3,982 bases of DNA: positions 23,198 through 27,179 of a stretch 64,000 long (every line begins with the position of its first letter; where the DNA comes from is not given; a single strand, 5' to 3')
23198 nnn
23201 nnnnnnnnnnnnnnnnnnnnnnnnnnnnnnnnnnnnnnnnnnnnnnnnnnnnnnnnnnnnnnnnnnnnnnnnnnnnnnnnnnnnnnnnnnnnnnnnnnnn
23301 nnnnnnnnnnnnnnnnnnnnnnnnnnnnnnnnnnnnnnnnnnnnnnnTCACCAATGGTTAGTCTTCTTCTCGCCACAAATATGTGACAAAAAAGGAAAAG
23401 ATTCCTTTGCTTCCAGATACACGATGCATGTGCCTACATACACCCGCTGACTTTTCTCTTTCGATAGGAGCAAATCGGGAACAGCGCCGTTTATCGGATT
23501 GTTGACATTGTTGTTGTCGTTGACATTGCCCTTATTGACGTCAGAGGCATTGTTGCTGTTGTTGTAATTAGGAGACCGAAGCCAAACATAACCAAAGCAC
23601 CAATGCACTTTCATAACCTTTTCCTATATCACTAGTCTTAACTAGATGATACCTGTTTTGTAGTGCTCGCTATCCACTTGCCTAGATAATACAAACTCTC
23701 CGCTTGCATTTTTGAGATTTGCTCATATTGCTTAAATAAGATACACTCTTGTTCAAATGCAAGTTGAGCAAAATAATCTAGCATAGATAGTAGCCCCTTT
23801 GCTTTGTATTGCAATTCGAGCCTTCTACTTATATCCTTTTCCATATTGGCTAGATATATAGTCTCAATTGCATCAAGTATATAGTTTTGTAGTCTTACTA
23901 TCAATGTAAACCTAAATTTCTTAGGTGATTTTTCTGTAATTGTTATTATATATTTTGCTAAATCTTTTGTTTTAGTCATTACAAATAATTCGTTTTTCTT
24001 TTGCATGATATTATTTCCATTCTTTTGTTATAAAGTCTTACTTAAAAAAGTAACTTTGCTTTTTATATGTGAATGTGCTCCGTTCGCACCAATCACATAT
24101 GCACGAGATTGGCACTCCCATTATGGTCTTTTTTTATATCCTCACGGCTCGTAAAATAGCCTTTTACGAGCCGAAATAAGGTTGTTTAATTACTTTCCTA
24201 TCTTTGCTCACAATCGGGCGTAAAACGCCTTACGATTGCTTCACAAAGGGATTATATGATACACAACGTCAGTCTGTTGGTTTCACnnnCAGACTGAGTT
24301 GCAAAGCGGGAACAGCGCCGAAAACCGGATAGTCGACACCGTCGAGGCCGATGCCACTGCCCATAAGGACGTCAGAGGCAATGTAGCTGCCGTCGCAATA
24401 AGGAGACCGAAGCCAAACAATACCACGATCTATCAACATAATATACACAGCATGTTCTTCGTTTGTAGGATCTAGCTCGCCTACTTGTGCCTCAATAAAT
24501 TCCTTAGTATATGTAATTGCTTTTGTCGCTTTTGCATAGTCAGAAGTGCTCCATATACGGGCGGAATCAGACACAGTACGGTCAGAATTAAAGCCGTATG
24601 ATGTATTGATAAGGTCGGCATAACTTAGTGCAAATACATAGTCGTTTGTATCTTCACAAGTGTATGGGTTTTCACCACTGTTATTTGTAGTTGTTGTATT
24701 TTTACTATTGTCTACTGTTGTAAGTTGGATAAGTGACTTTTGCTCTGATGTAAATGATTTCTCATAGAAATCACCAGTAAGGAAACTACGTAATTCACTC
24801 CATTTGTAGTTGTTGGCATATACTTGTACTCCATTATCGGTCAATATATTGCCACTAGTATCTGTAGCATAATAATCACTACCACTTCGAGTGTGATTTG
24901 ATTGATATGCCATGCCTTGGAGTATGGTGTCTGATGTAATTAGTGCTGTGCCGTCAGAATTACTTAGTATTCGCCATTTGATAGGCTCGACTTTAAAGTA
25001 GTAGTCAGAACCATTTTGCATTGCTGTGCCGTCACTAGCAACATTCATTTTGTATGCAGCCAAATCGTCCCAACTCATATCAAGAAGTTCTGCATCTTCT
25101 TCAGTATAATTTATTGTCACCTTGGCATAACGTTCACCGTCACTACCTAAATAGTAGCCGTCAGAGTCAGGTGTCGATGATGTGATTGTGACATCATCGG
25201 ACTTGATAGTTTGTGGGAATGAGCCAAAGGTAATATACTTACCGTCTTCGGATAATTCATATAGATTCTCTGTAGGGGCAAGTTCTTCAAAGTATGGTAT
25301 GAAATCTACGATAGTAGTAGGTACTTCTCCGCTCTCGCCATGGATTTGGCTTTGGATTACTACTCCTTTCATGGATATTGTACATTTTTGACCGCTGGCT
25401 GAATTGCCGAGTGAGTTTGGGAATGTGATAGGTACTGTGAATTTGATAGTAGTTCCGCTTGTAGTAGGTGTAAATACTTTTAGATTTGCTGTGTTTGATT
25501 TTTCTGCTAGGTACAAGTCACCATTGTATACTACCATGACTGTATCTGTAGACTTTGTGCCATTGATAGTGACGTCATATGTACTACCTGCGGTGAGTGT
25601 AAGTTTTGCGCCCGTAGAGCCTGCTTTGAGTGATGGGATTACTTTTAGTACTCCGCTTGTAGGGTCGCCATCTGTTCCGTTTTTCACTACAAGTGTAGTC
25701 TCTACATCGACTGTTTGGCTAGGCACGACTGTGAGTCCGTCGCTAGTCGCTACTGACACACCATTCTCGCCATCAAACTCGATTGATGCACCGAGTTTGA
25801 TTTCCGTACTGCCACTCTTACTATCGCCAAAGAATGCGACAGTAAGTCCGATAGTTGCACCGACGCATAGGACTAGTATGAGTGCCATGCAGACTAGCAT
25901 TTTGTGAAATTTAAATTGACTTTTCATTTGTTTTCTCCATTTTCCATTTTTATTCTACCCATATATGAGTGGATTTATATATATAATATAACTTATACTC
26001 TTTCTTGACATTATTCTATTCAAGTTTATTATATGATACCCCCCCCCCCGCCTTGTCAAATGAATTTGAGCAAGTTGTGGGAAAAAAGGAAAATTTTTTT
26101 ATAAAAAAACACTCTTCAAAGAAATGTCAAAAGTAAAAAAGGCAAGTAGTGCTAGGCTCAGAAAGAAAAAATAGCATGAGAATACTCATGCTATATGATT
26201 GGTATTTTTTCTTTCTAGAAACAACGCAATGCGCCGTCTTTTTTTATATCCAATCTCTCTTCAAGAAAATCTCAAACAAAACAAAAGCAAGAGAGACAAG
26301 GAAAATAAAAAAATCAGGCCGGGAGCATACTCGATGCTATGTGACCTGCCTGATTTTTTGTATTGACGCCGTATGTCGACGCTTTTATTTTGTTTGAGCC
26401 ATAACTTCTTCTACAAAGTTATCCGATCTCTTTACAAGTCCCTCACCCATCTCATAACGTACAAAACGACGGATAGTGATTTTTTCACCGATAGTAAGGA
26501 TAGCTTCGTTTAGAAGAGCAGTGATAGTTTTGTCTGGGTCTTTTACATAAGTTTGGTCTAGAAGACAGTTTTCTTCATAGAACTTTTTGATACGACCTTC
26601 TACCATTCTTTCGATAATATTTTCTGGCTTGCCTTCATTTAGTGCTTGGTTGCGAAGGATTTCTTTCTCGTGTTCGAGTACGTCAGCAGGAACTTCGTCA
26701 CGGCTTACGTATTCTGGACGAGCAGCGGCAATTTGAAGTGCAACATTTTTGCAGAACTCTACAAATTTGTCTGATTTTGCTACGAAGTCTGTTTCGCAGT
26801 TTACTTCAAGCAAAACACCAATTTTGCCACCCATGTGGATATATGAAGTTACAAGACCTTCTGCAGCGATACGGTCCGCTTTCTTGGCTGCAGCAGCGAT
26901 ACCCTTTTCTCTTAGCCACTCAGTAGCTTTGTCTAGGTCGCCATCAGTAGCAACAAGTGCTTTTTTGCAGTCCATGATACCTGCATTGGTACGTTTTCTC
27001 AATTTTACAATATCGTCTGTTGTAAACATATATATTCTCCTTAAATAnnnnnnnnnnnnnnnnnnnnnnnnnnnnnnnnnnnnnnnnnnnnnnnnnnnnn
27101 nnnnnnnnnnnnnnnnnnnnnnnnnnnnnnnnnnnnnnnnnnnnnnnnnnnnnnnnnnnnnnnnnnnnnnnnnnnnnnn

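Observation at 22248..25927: Complete diversity-generating retroelement (target-VR / avd / TR / RT) embedded in a core translation-gene cluster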

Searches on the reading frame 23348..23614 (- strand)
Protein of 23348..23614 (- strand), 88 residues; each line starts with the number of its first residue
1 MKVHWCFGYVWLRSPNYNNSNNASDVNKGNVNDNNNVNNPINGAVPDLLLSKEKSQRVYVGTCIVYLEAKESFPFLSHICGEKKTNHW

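Call 4: search_protein_families(library=pfam, proteins=[window:23348-23614:-], max_evalue=0.01)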
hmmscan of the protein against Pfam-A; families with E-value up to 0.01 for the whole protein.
window:23348-23614:- (88 aa): 0 families

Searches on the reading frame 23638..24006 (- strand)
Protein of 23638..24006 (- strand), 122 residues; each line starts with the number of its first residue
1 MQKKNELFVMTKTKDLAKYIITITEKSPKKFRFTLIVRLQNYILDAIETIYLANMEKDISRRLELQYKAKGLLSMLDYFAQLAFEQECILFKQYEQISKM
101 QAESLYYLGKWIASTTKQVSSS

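Call 4: search_protein_families(library=pfam, proteins=[window:23638-24006:-], max_evalue=0.01)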
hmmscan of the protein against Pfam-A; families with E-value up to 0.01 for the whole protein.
window:23638-24006:- (122 aa): 1 family
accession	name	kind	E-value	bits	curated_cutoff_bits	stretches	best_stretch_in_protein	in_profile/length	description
PF22296.2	bAvd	-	1.8e-08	35.3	40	1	9-112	3-104/107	bAvd-like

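Call 8: search_protein_families(library=ncbifam, proteins=[window:23638-24006:-], max_evalue=0.01)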
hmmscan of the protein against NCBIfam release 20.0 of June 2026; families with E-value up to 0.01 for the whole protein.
window:23638-24006:- (122 aa): 1 family
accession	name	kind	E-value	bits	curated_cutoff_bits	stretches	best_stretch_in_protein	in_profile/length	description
NF033474.1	DivGenRetAVD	equivalog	7.9e-15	55.1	80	1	8-112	2-103/104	diversity-generating retroelement protein Avd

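Call 10: search_solved_structures(query=window:23638-24006:-, max_evalue=1)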
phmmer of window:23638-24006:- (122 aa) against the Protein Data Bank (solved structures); distinct sequences matched with E-value up to 1: 2.
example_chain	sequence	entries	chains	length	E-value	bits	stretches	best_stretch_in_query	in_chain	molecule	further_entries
9axt_AM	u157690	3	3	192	0.28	14.7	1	9-95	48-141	Small ribosomal subunit protein uS4B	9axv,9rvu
9ix4_A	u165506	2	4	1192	0.58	13.7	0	4-72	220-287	DdmD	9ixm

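Call 47: search_protein_families(library=phrogs, proteins=[window:23638-24006:-], max_evalue=0.001)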
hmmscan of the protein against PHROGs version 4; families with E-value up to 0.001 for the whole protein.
window:23638-24006:- (122 aa): 1 family
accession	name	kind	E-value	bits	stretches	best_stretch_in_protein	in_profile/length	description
phrog_3206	-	DNA, RNA and nucleotide metabolism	4.2e-16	59.9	1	1-116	10-125/154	Avd protein of DGR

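Call 84: search_protein_families(library=padloc, proteins=[window:23638-24006:-], max_evalue=0.001)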
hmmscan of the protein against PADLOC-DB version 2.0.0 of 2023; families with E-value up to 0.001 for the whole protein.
window:23638-24006:- (122 aa): 0 families

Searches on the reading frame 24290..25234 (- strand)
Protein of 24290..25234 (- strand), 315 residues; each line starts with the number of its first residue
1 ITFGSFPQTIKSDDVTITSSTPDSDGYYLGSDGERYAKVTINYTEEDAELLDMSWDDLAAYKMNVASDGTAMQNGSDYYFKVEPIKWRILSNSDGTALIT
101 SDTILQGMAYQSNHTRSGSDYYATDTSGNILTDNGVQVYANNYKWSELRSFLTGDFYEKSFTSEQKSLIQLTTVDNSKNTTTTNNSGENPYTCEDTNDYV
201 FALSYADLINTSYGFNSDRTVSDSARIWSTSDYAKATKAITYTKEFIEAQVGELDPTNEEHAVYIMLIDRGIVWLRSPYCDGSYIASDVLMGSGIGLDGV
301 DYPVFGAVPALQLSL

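Call 22: search_protein_families(library=pfam, proteins=[window:24290-25234:-], max_evalue=10)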
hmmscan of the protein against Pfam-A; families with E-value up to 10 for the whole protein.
seq(315 aa): 1 family
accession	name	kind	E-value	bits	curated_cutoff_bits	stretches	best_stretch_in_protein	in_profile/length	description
PF19789.6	DUF6273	-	2.4e-13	50.7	23.5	1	138-284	28-142/172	Domain of unknown function (DUF6273)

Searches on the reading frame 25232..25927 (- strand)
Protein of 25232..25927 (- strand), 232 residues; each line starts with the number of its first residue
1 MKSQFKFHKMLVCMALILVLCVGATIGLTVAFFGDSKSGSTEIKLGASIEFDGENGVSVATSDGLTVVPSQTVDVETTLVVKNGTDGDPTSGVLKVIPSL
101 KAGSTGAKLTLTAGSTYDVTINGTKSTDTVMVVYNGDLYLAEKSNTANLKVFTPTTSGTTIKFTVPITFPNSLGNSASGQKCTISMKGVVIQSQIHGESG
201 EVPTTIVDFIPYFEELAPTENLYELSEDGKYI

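Call 21: search_protein_families(library=ncbifam, proteins=[window:25232-25927:-], max_evalue=10)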
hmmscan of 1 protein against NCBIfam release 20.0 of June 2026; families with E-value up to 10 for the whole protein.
seq(232 aa): 0 families

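Call 22: search_protein_families(library=pfam, proteins=[window:25232-25927:-], max_evalue=10)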
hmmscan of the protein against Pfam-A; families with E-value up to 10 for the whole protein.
seq(232 aa): 4 families
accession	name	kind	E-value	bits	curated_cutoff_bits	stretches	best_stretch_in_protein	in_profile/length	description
PF04151.21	PPC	-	0.045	15.1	25.9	1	109-166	7-59/70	Bacterial pre-peptidase C-terminal domain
PF13953.12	PapC_C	-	0.057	13.7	27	1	122-158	21-55/66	PapC C-terminal domain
PF08972.17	DUF1902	-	0.065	13.8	22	1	48-75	5-34/74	Domain of unknown function (DUF1902)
PF19628.4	DUF6132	-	0.19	11.8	23.2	1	15-40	7-32/60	Family of unknown function (DUF6132)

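Call 64: find_homologous_proteins(query=window:25268-25927:-, max_evalue=0.001)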
Query window:25268-25927:-: 494 candidates shared short words with the query, none scored E <= 0.001.

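Call 76: predict_structure(alignment_id=A4)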
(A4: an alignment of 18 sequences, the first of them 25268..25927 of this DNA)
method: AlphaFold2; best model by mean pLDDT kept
length: 220 residues; sequences in the alignment: 18
mean_pLDDT: 80.2   pTM: 0.73
mean pLDDT of the five models: 80.2, 71.9, 71.4, 67.9, 53.3
residues with pLDDT >= 90: 79; 70-90: 90; 50-70: 39; < 50: 12
segments of 3 or more residues with pLDDT < 50: 32-40
pLDDT, mean of each block of 10 residues (from residue 1): 62 78 59 43 77 80 73 87 76 91 64 93 96 95 98 91 85 71 86 89 95 78
secondary structure, 60 per line:
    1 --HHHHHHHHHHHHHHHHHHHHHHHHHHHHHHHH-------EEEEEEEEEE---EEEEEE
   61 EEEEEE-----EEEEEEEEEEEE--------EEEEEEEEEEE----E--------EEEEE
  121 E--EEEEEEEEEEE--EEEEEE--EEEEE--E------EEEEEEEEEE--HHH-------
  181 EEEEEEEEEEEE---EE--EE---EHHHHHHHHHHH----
elements in order: H3-34 E42-51 E55-66 E72-83 E92-102 E116-121 E124-134 E137-142 E145-149 E159-168 E181-192 H206-216

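Call 92: search_solved_structures(query=A5, max_evalue=10, show_alignments=2)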
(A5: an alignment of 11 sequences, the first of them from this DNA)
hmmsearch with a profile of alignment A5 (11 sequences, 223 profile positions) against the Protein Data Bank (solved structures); distinct sequences matched with E-value up to 10: 5.
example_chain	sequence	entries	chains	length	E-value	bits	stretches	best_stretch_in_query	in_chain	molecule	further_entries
8pkr_A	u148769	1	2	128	0.57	13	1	106-177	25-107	non-specific serine/threonine protein kinase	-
3a1m_A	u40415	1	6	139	0.76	12.6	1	38-83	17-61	chimera of thrombin cleavage site, Tail-associated lysozyme, Fibritin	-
9n2z_A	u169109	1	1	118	1.1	12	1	109-164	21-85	LM2363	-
8hju_Y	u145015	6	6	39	1.8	11.4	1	10-41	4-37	SUBUNIT Y | reaction center small polypeptide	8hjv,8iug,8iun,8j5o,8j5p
6wvg_A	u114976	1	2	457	6.8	9.5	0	1-38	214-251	Green fluorescent protein, Leukocyte surface antigen CD53 chimera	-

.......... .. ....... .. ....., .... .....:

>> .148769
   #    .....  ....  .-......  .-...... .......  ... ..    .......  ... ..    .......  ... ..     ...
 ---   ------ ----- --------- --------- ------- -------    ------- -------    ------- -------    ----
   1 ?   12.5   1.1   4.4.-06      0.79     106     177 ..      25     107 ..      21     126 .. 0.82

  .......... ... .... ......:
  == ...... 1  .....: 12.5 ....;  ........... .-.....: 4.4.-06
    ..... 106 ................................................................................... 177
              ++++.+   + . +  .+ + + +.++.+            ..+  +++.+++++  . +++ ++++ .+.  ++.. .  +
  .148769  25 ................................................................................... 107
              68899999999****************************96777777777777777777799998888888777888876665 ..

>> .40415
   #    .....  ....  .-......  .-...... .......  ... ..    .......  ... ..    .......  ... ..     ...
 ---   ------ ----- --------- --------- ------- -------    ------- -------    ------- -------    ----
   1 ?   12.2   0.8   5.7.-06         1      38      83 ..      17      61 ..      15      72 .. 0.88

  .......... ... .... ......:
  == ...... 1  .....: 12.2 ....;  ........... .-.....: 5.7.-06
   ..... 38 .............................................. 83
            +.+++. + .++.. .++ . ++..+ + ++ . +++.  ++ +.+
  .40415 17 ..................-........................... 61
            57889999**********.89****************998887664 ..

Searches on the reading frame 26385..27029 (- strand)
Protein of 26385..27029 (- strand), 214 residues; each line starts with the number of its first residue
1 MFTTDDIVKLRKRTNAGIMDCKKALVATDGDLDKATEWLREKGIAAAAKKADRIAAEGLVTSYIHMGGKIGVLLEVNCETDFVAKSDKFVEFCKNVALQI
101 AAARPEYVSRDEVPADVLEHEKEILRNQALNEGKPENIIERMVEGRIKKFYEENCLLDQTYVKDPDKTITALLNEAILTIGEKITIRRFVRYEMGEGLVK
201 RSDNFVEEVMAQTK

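Call 40: search_protein_families(library=pfam, proteins=[window:26385-27029:-], max_evalue=0.0001)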
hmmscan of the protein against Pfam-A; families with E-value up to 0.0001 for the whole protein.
window:26385-27029:- (214 aa): 2 families
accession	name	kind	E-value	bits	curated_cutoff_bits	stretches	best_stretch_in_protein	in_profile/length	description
PF00889.24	EF_TS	-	1.3e-46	159.2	27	1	49-196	70-204/204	Elongation factor TS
PF25025.1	EF-Ts_N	-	1.3e-08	35.1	33.2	1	7-42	17-53/60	Elongation factor Ts, mitochondrial, N-terminal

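Call 54: find_related_loci(query=window:26385-27029:-, collection=genome_contigs, flank=8000)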
Query window:26385-27029:- (214 aa) in genome_contigs; peptide patterns used: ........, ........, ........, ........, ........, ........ (x = any residue, [..] = any of these).
600 stretches matched a pattern (row limit reached: there are more); 596 encode a relative of the query (tblastn E <= 1e-3); the best 80 are kept; 80 distinct loci.
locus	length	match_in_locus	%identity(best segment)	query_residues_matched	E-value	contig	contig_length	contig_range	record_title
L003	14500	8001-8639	79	2-214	6e-116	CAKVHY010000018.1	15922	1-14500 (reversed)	MAG: uncultured Clostridia bacterium isolate REFINED_METABAT215_TOP10_CONTIGS_1500_ASSEMBLY_K77_MERGED__Hadza_MoBio_hadz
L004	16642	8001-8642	77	1-214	7e-102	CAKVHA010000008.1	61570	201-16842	MAG: uncultured Clostridia bacterium isolate REFINED_METABAT215_TOP10_CONTIGS_1500_ASSEMBLY_K77_MERGED__Hadza_MoBio_hadz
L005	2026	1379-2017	74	1-213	7e-105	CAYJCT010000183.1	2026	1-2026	MAG TPA_asm: uncultured Christensenella sp. isolate ERP122455_co2_205 genome assembly, contig: NODE_41469_length_2026_co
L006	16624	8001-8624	70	2-209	1e-99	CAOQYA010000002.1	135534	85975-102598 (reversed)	MAG TPA_asm: uncultured Eubacteriales bacterium isolate MGBC147891 genome assembly, contig: MGBC147891.2, whole genome s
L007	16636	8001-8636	75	1-212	1e-99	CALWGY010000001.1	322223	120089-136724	MAG: uncultured Clostridia bacterium isolate BRZ_DK__bin13 genome assembly, contig: BRZ_DK__NODE_24_length_322223_cov_87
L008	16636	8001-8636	69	1-212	8e-99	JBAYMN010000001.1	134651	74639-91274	MAG: Clostridia bacterium isolate SO_2016_LW1_40 scaffold00042_LW64-88_2016, whole genome shotgun sequence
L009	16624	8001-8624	70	7-214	5e-98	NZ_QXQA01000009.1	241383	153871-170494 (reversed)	Paenibacillus nanensis strain DSM 22867 NODE_9_length_241383_cov_24.2863, whole genome shotgun sequence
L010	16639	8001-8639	68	1-213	9e-98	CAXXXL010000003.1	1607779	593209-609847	MAG: Christensenellaceae bacterium isolate f799d269-9f17-4ef2-88a6-4e1788b66faa genome assembly, contig: contig_3, whole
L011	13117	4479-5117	69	2-214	7e-97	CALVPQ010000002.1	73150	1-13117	MAG: uncultured Clostridia bacterium isolate BRZ_CF__bin29 genome assembly, contig: BRZ_CF__NODE_480_length_73150_cov_11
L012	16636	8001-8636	68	3-214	3e-96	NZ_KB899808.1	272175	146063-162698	Cohnella laeviribosi DSM 21336 F560DRAFT_scaffold00001.1, whole genome shotgun sequence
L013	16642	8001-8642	65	1-214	3e-96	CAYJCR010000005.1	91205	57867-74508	MAG TPA_asm: uncultured Lachnospiraceae bacterium isolate ERP122455_co2_184 genome assembly, contig: NODE_24_length_9120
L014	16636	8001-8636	68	1-212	1e-95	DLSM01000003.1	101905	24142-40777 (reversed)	MAG TPA_asm: Christensenella sp. UBA7862 UBA7862_contig_314, whole genome shotgun sequence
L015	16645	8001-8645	67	1-214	5e-95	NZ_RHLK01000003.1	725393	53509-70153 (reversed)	Paenibacillus lutrae strain N10 scaffold3, whole genome shotgun sequence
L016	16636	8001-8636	66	3-214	4e-95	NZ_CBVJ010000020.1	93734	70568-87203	Paenibacillus gorillae isolate G1, whole genome shotgun sequence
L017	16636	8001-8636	66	3-214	1e-94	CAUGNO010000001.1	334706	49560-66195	MAG TPA_asm: uncultured Eubacteriales bacterium isolate SRR16279983_bin.24_MetaWRAP_v1.3_MAG genome assembly, contig: ER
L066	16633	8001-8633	64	2-212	5e-88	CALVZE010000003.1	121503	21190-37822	MAG: uncultured Clostridia bacterium isolate BRZ_PH__bin59 genome assembly, contig: BRZ_PH__NODE_174_length_121503_cov_7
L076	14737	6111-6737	67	1-209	3e-86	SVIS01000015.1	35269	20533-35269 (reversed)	MAG: Clostridiales bacterium isolate SIG415 NODE_25828_length_35269_cov_3.611149, whole genome shotgun sequence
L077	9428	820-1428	64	10-212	8e-86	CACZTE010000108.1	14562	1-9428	MAG: uncultured Eubacterium sp. isolate RUG12931 genome assembly, contig: RUG12931_asm_108, whole genome shotgun sequenc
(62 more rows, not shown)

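Call 59: search_protein_families(library=pfam, proteins=[L066:8750-9925:+, L066:11052-12686:+, L066:12843-14741:+, L077:1622-2119:+, L077:2415-3665:+, L077:4107-4832:+, L076:2874-4133:+, L076:4192-5004:+, L076:1678-2736:+, L076:709-1209:+], max_evalue=0.0001)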
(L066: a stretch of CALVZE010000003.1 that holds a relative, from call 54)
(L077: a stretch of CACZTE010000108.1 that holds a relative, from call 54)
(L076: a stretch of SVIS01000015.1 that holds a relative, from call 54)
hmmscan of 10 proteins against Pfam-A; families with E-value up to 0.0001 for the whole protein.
L066:8750-9925:+ (391 aa): 1 family
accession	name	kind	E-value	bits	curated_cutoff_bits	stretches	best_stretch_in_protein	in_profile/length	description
PF02511.20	Thy1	-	7e-15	55.7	24.8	1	27-171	16-160/191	Thymidylate synthase complementing protein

L066:11052-12686:+ (544 aa): 3 families
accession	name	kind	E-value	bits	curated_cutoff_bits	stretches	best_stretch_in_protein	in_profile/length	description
PF13684.11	FakA-like_C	-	1.5e-77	260.3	23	1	330-544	1-216/216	Fatty acid kinase subunit A-like, C-terminal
PF02734.22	Dak2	-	6.2e-43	147.1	27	1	35-199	1-173/174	DAK2 domain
PF21645.3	FakA-like_M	-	1.6e-27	95.6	24.9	1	235-315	1-79/80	Fatty acid kinase subunit A-like, middle domain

L066:12843-14741:+ (632 aa): 0 families

L077:1622-2119:+ (165 aa): 1 family
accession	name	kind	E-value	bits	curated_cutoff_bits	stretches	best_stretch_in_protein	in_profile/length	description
PF12694.12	cpYpsA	-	6e-31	107.6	26.2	1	11-158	1-143/145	Circularly permutated YpsA SLOG family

L077:2415-3665:+ (416 aa): 3 families
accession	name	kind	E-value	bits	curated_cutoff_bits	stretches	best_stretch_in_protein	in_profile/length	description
PF25137.1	ADH_Fe_C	-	4.6e-45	154.1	27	1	198-406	2-191/194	Fe-containing alcohol dehydrogenase family, C-terminal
PF00465.25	Fe-ADH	-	4.5e-43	147.2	31.3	1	18-186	1-168/168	Iron-containing alcohol dehydrogenase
PF13685.12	Fe-ADH_2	-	1.2e-05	25.8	28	1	29-113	12-93/149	Iron-containing alcohol dehydrogenase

L077:4107-4832:+ (241 aa): 1 family
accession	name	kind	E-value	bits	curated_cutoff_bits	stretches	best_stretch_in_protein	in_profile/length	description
PF00696.33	AA_kinase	-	4.5e-33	115.4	24.9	1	11-217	1-233/234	Amino acid kinase family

L076:2874-4133:+ (419 aa): 1 family
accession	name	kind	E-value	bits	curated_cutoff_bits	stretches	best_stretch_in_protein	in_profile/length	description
PF00275.25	EPSP_synthase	-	1.2e-83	281.6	22.8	1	9-408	2-417/417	EPSP synthase (3-phosphoshikimate 1-carboxyvinyltransferase)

L076:4192-5004:+ (270 aa): 1 family
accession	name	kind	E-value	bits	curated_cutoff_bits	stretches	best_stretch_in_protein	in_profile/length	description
PF08478.15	POTRA_1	-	4.6e-09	36.9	23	1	45-100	11-65/69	POTRA domain, FtsQ-type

L076:1678-2736:+ (352 aa): 1 family
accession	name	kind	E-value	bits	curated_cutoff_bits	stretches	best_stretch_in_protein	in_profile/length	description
PF00078.32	RVT_1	-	2.6e-22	80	29.6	1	70-269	10-204/205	Reverse transcriptase (RNA-dependent DNA polymerase)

L076:709-1209:+ (166 aa): 1 family
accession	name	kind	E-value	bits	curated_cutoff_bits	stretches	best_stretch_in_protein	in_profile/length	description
PF22296.2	bAvd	-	1.7e-05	25.7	40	1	44-155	1-103/107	bAvd-like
